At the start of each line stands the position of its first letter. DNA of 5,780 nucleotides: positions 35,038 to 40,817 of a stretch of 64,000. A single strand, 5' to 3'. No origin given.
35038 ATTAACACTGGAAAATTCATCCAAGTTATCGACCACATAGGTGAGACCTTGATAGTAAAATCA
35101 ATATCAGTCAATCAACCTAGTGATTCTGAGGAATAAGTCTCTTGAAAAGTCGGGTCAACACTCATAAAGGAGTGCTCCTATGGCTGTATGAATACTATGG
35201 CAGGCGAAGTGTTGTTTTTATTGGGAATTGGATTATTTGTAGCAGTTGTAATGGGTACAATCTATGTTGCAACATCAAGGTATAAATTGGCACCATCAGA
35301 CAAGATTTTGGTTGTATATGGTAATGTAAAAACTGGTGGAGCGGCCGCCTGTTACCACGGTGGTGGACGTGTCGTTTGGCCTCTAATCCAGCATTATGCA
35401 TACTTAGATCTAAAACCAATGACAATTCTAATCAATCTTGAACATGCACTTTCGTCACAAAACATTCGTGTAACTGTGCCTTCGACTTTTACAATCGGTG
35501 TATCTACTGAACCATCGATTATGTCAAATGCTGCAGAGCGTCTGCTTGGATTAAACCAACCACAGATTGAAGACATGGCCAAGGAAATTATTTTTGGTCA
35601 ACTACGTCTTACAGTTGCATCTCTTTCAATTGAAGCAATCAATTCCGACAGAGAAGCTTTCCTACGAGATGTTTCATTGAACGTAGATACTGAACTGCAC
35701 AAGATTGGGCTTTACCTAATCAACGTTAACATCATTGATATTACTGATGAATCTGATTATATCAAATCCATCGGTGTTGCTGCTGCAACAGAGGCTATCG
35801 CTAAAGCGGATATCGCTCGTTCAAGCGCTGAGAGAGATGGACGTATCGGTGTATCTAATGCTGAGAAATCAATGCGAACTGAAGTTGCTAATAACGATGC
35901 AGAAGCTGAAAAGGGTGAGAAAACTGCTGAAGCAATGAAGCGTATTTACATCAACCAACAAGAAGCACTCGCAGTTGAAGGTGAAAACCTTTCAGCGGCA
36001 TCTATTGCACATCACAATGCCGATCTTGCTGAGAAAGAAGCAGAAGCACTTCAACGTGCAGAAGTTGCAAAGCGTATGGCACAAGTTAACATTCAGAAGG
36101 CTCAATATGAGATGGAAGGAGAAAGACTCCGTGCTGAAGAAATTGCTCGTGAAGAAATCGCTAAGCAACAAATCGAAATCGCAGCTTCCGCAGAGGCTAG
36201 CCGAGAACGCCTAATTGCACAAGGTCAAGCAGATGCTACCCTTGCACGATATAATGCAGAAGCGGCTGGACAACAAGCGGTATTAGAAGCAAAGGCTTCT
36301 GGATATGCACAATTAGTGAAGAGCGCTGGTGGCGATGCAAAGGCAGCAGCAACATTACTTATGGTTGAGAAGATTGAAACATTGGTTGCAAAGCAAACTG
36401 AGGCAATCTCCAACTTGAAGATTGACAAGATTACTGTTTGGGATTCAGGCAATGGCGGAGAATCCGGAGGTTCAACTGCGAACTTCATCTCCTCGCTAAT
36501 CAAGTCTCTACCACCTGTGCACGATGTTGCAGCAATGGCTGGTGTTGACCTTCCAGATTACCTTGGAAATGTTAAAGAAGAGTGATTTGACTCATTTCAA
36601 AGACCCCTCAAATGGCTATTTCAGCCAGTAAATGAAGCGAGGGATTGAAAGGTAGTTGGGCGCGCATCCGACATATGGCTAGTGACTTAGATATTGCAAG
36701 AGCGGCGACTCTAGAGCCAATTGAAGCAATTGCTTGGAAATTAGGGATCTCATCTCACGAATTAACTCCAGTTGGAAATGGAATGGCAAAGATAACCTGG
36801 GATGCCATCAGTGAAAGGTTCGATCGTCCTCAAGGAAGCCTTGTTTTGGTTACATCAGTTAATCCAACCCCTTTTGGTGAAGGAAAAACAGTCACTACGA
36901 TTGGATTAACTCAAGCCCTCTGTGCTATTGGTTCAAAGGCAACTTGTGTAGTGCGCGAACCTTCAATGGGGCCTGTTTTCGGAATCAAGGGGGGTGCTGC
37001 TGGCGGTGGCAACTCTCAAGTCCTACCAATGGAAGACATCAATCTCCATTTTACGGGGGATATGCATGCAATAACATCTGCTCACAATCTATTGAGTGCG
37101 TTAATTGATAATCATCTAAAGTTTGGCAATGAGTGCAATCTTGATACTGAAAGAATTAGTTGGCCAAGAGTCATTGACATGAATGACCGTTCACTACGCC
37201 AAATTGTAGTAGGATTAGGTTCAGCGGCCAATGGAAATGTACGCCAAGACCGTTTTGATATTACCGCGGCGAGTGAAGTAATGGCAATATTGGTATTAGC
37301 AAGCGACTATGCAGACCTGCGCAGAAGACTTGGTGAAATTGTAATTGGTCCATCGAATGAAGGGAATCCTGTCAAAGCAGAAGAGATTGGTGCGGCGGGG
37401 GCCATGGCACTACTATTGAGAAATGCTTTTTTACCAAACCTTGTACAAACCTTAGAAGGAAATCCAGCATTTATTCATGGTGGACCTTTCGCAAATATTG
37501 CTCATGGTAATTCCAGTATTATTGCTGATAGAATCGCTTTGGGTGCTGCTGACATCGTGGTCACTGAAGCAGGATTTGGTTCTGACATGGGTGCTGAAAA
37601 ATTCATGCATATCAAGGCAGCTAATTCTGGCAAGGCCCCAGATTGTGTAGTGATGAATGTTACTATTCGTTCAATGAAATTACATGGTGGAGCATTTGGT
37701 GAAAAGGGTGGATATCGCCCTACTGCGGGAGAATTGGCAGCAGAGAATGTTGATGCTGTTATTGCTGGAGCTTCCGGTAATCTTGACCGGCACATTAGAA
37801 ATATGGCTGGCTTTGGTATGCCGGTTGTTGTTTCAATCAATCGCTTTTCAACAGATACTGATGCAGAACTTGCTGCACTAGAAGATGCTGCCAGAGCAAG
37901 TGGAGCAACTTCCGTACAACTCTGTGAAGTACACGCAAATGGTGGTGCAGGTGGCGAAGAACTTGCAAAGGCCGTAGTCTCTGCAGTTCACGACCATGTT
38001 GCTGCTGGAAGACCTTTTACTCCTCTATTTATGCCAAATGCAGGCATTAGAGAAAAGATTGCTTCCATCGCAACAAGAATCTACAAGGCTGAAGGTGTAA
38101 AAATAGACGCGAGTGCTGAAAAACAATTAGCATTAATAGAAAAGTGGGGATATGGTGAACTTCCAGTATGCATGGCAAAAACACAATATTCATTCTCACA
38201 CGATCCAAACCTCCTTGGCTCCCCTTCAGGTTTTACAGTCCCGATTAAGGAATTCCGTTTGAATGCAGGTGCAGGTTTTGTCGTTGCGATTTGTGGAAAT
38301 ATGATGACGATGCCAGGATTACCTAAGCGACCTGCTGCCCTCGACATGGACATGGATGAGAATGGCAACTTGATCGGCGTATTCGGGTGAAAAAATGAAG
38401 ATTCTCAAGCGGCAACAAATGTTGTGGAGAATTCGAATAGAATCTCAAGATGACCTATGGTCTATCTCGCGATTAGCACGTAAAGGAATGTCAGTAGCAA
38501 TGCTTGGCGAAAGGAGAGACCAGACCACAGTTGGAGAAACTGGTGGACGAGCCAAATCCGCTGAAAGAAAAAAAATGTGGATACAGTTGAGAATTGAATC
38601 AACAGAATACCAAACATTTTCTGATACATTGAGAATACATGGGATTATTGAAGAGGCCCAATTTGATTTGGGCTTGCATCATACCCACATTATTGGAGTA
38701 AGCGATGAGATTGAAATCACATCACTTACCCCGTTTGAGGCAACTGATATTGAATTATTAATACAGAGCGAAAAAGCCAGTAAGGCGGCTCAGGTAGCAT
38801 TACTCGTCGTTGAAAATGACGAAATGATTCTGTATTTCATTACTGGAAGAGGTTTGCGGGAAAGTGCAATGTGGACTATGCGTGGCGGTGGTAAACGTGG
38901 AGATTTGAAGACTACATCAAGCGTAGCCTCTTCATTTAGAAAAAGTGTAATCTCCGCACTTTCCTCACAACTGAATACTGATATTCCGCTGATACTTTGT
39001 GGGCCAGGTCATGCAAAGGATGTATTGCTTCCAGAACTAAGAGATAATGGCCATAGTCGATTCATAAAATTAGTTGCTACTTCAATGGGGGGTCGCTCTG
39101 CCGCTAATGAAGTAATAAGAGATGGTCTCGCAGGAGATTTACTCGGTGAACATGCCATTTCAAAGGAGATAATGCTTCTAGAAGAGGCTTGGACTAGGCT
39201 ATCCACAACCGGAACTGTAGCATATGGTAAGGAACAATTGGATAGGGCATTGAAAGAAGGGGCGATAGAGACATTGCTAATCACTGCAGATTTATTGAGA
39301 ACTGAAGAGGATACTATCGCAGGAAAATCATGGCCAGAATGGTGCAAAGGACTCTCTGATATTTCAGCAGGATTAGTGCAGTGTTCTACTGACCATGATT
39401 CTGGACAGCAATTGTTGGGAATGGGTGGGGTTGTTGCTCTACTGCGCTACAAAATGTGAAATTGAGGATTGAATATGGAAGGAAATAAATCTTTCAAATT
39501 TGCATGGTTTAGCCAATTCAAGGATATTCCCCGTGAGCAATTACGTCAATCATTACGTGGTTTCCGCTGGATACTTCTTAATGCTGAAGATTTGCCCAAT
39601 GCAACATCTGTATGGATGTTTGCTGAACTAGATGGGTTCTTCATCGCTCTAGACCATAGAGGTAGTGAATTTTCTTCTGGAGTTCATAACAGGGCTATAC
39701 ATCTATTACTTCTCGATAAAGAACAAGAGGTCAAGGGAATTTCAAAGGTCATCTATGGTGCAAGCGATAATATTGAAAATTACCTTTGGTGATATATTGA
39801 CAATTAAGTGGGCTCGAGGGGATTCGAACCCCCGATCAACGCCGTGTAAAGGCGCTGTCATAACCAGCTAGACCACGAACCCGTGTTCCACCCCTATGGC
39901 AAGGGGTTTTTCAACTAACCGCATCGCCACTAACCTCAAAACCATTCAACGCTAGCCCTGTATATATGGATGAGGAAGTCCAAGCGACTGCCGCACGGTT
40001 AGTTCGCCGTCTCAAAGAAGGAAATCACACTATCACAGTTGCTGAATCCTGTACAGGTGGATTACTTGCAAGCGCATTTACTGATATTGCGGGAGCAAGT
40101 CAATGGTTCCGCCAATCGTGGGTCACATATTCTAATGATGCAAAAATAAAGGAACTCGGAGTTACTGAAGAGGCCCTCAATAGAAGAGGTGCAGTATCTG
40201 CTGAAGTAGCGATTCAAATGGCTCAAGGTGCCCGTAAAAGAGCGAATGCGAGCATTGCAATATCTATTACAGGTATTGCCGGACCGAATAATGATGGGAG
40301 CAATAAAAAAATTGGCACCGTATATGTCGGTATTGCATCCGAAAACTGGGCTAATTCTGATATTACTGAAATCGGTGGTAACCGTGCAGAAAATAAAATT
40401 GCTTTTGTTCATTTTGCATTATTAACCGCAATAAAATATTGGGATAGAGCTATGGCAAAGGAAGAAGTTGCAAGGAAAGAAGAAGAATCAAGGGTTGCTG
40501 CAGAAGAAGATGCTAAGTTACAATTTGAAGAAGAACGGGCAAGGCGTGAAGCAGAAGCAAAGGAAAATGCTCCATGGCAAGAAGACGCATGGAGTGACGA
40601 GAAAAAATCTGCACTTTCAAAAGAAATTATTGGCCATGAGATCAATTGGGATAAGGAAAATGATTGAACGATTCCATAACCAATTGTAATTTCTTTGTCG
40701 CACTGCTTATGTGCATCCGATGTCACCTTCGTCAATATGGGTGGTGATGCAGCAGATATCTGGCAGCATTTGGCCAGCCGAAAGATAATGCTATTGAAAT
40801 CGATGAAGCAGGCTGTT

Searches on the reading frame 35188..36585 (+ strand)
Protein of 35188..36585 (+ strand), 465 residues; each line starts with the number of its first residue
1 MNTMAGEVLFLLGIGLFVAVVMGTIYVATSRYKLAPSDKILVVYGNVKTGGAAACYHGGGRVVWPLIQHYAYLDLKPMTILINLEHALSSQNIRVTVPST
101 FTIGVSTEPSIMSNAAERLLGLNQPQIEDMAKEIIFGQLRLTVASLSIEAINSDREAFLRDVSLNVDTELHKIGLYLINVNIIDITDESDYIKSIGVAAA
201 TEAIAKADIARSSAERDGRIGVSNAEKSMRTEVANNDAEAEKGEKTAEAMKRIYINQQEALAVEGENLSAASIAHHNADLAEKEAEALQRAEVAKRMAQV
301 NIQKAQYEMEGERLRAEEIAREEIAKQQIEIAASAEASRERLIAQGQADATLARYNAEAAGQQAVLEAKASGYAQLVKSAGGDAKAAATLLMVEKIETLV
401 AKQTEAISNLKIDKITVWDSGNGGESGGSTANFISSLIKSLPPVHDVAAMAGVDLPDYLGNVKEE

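Call 46: search_protein_families(library=pfam, proteins=[window:35188-36585:+], max_evalue=0.001)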
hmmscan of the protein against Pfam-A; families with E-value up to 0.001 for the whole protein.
window:35188-36585:+ (465 aa): 2 families
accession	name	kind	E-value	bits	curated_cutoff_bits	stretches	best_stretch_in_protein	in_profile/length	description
PF01145.31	Band_7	-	4.3e-22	79.4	23.6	1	36-215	4-175/176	SPFH domain / Band 7 family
PF15975.10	Flot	-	1.4e-06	28.8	27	1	336-432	1-96/124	Flotillin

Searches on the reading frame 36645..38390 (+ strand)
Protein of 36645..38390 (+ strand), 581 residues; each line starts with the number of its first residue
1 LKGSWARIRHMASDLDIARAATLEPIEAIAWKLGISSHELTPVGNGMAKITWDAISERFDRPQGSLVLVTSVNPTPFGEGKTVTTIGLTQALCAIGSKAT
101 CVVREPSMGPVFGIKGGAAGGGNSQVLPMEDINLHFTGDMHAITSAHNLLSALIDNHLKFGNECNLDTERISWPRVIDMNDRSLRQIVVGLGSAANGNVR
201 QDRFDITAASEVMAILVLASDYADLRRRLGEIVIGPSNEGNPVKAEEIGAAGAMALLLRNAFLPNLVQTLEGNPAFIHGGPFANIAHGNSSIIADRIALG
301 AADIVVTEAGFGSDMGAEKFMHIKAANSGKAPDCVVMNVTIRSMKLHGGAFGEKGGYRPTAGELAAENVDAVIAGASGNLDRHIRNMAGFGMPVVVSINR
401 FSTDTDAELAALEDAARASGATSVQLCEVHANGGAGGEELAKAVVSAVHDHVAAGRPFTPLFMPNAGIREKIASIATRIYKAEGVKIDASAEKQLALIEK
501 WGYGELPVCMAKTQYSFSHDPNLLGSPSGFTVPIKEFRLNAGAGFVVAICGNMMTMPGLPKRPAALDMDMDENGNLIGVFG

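Call 46: search_protein_families(library=pfam, proteins=[window:36645-38390:+], max_evalue=0.001)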
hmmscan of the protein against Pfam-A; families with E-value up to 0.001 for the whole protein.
window:36645-38390:+ (581 aa): 1 family
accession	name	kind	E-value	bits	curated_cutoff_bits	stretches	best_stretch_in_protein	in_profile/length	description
PF01268.25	FTHFS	-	1.2e-239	796.7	27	1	13-580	2-556/556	Formate--tetrahydrofolate ligase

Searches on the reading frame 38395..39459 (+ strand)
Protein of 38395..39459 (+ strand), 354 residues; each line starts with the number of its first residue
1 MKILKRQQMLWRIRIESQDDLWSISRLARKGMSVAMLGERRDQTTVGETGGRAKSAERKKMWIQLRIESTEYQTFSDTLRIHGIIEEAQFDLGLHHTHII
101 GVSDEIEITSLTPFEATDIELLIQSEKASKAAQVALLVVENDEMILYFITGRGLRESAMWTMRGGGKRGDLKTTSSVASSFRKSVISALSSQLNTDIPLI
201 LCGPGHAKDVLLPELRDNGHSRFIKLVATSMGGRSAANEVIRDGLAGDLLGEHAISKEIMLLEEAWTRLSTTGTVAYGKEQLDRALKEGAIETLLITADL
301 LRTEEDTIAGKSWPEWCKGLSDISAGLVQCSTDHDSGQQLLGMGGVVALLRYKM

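Call 46: search_protein_families(library=pfam, proteins=[window:38395-39459:+], max_evalue=0.001)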
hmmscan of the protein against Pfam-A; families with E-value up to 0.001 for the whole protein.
window:38395-39459:+ (354 aa): 2 families
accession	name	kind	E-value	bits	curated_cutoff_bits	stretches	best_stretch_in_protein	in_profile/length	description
PF03465.20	eRF1_3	-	2.1e-16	60.8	25.8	1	256-354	2-106/106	eRF1 domain 3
PF03463.20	eRF1_1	-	2.8e-15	56.8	23.8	1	5-122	10-119/123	eRF1 domain 1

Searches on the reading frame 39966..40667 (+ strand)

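Call 46: search_protein_families(library=pfam, proteins=[window:39966-40667:+], max_evalue=0.001)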
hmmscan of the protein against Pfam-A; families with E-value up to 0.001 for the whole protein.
window:39966-40667:+ (233 aa): 1 family
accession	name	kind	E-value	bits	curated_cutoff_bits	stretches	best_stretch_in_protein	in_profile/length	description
PF02464.23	CinA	-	3.3e-50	170.2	23.5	1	7-155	3-151/155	Competence-damaged protein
